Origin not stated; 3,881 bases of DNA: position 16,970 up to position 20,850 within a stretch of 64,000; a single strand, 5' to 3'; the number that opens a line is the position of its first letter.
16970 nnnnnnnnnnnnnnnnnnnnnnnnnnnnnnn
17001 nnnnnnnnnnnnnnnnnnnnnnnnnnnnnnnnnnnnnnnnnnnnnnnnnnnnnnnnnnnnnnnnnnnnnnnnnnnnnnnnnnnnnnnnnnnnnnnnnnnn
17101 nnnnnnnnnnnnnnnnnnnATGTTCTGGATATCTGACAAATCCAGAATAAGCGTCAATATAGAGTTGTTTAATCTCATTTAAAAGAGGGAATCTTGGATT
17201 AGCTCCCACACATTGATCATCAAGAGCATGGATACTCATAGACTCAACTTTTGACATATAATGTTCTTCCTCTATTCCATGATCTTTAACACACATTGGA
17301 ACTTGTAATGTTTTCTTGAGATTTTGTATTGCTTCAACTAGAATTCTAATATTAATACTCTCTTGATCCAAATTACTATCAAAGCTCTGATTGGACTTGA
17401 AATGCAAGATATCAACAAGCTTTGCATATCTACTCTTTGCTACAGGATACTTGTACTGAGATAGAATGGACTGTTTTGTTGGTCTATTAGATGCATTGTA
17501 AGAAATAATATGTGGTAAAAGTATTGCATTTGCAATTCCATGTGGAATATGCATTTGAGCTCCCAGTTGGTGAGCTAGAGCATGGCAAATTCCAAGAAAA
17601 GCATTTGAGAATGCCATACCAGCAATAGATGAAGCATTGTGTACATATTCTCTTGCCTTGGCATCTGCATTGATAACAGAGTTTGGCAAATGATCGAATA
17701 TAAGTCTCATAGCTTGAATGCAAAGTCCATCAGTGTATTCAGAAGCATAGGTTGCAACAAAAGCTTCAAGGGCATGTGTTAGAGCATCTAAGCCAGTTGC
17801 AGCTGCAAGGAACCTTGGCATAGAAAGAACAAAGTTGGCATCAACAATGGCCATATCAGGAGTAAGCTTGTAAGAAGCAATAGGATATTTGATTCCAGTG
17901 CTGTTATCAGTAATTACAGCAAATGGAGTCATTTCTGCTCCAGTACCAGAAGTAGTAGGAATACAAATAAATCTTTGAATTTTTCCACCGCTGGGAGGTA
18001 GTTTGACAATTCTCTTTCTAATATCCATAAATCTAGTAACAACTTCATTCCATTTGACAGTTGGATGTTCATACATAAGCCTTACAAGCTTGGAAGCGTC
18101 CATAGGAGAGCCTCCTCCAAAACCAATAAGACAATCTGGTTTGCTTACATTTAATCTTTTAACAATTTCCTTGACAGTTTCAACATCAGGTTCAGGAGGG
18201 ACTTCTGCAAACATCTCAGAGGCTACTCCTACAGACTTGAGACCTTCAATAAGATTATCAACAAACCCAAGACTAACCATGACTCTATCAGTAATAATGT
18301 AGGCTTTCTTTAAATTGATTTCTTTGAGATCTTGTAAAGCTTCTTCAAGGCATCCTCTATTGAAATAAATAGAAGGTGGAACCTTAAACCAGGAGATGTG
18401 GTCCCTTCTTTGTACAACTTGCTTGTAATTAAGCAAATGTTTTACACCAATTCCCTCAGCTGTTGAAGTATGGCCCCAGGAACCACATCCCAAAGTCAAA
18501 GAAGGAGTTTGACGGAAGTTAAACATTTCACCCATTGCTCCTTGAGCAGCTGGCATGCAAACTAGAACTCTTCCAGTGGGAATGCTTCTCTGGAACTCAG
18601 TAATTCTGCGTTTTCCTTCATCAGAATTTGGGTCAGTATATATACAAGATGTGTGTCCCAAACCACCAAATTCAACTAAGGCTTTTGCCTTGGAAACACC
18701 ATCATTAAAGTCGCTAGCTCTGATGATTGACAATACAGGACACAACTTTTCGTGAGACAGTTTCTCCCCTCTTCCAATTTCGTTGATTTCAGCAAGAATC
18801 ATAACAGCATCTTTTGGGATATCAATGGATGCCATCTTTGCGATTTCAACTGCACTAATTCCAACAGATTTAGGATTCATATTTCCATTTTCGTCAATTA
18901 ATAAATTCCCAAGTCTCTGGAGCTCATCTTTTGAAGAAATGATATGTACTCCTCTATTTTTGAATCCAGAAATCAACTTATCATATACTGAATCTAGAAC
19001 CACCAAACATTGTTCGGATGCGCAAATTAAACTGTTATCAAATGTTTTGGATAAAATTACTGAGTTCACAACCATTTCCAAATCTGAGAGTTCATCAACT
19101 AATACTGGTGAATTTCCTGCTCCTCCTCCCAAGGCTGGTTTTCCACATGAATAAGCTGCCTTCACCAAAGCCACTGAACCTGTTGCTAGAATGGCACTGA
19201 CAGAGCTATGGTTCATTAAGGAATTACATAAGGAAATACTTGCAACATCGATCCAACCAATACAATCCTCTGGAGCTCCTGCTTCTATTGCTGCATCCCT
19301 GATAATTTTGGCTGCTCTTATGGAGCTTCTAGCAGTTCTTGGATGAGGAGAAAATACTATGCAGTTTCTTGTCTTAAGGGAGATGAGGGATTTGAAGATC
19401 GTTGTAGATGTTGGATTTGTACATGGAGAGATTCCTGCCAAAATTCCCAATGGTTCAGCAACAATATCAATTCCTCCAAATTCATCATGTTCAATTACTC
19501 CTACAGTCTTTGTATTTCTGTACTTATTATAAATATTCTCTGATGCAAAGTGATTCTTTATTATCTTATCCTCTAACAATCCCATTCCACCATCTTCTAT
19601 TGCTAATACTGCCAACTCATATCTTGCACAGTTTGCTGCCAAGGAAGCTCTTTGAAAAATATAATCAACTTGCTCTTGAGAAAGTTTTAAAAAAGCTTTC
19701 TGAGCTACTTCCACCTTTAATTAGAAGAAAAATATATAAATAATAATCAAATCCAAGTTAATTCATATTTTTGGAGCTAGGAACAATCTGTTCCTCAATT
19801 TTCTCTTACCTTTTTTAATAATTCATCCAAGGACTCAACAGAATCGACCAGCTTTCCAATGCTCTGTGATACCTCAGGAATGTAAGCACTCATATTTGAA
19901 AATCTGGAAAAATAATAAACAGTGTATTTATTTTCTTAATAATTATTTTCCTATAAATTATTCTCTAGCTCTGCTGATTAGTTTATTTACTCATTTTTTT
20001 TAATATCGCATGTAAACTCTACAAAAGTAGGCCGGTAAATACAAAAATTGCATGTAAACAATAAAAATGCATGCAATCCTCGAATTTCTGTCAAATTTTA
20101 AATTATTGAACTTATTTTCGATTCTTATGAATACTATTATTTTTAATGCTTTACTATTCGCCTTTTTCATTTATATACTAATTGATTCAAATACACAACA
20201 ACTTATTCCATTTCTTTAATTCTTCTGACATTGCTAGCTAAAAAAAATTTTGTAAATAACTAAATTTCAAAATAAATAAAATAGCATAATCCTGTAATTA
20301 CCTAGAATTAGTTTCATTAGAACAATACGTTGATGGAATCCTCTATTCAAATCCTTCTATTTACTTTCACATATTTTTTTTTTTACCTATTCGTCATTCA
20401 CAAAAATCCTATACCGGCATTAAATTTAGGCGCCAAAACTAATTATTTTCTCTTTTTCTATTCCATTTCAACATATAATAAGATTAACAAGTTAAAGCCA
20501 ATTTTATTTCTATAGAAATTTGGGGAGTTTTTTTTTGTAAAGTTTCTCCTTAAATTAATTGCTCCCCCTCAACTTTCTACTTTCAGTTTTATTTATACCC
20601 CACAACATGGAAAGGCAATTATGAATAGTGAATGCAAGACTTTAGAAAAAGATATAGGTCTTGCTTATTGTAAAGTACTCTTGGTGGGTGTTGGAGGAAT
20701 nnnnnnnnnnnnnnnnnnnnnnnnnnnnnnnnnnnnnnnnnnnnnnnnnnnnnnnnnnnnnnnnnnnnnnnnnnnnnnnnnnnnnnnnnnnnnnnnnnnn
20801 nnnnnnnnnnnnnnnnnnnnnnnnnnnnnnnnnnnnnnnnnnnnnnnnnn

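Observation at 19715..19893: AdhE has a 5' intron: the conserved N-terminus is encoded by an 84-nt upstream exon, and the long ORF alone starts with GTG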

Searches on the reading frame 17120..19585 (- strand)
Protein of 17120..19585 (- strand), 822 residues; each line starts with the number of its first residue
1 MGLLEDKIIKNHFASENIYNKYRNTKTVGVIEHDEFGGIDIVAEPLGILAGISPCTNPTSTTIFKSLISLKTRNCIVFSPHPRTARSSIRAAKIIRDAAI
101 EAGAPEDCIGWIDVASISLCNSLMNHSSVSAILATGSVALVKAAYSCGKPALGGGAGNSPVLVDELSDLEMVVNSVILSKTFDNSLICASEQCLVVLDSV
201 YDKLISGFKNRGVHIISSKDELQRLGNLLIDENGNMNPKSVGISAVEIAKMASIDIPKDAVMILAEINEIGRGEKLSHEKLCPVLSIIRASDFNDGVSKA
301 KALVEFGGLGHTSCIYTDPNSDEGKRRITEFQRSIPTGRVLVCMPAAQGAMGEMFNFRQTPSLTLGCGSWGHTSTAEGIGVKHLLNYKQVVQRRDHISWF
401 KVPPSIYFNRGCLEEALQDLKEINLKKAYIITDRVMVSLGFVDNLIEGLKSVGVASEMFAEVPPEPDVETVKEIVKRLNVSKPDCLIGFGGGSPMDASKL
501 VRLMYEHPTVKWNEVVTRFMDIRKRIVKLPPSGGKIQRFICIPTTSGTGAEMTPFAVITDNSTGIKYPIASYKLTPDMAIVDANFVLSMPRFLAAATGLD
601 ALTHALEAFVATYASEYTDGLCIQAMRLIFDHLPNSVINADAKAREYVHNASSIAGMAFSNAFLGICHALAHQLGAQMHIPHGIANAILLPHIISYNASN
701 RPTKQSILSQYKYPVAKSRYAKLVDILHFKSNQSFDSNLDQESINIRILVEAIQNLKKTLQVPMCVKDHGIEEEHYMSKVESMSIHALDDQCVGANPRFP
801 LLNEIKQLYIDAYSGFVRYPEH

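Call 38: list_cluster_members(proteins=[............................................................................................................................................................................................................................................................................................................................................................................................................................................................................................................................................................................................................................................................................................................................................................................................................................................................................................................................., window:17120-19585:-, P0004, P0001])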
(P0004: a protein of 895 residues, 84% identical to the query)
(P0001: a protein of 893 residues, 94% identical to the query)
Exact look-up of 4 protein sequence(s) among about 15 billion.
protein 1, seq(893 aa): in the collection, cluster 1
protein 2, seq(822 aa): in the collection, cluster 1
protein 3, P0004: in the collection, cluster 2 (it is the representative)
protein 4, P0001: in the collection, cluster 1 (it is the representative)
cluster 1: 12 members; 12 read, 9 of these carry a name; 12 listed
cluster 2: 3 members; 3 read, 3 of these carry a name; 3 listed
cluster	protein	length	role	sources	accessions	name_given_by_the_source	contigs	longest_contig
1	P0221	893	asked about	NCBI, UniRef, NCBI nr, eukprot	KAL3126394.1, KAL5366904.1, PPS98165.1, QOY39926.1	acetaldehyde reductase plus alcohol dehydrogenase [Cryptosporidium parvum] | Aldehyde-alcohol dehydrogenase n=3 Tax=Cryptosporidium TaxID=5806 RepID=A0A7S7REL6_CRYPV | Aldehyde/Alcohol dehydrogenase [Cryptosporidium hominis]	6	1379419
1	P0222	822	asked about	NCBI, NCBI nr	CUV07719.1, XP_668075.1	unnamed protein product [Cryptosporidium hominis] | aldehyde-alcohol dehydrogenase E [Cryptosporidium hominis TU502]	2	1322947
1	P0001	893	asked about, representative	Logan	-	-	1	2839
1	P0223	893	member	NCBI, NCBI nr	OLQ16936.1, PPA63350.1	Iron-containing alcohol dehydrogenase family protein [Cryptosporidium hominis] | Aldehyde-alcohol dehydrogenase [Cryptosporidium hominis]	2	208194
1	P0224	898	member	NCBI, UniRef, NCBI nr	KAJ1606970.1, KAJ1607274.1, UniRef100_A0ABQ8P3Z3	acetaldehyde reductase plus alcohol dehydrogenase [Cryptosporidium canis] | Aldehyde-alcohol dehydrogenase n=1 Tax=Cryptosporidium canis TaxID=195482 ...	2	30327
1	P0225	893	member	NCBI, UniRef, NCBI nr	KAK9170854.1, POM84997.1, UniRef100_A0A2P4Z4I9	Iron-containing alcohol dehydrogenase family protein [Cryptosporidium meleagridis] | Aldehyde-alcohol dehydrogenase n=1 Tax=Cryptosporidium meleagridis TaxID=93969 ...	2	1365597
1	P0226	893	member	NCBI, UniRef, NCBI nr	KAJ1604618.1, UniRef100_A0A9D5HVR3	acetaldehyde reductase plus alcohol dehydrogenase [Cryptosporidium canis] | Aldehyde-alcohol dehydrogenase n=1 Tax=Cryptosporidium canis TaxID=195482 ...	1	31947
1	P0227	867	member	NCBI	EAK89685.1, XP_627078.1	acetaldehyde reductase plus alcohol dehydrogenase (AdhE) of possible bacterial origin, ...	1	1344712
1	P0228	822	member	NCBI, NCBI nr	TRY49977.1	Aldehyde/Alcohol dehydrogenase [Cryptosporidium tyzzeri]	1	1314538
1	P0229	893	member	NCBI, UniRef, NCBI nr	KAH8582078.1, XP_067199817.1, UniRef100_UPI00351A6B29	acetaldehyde reductase plus alcohol dehydrogenase of bacterial origin [Cryptosporidium ... | acetaldehyde reductase plus alcohol dehydrogenase of bacterial origin n=1 ...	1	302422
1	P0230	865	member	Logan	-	-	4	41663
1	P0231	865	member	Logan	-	-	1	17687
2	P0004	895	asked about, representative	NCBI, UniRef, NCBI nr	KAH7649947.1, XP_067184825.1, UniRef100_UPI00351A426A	acetaldehyde reductase plus alcohol dehydrogenase of possible bacterial origin ... | acetaldehyde reductase plus alcohol dehydrogenase of possible bacterial origin n=1 ...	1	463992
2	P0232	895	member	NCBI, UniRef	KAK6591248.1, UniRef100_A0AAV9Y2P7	acetaldehyde reductase plus alcohol dehydrogenase of possible bacterial origin ... | Aldehyde-alcohol dehydrogenase n=1 Tax=Cryptosporidium xiaoi TaxID=659607 ...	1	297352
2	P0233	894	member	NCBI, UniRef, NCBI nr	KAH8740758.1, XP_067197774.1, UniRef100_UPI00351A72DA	acetaldehyde reductase plus alcohol dehydrogenase of bacterial origin [Cryptosporidium ... | acetaldehyde reductase plus alcohol dehydrogenase of bacterial origin n=1 ...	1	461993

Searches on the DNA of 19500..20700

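Call 56: search_rna_families(source=window, start=19500, end=20700, threshold=evalue, max_evalue=1)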
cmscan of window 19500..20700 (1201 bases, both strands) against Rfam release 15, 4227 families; matches with E-value up to 1: 0.
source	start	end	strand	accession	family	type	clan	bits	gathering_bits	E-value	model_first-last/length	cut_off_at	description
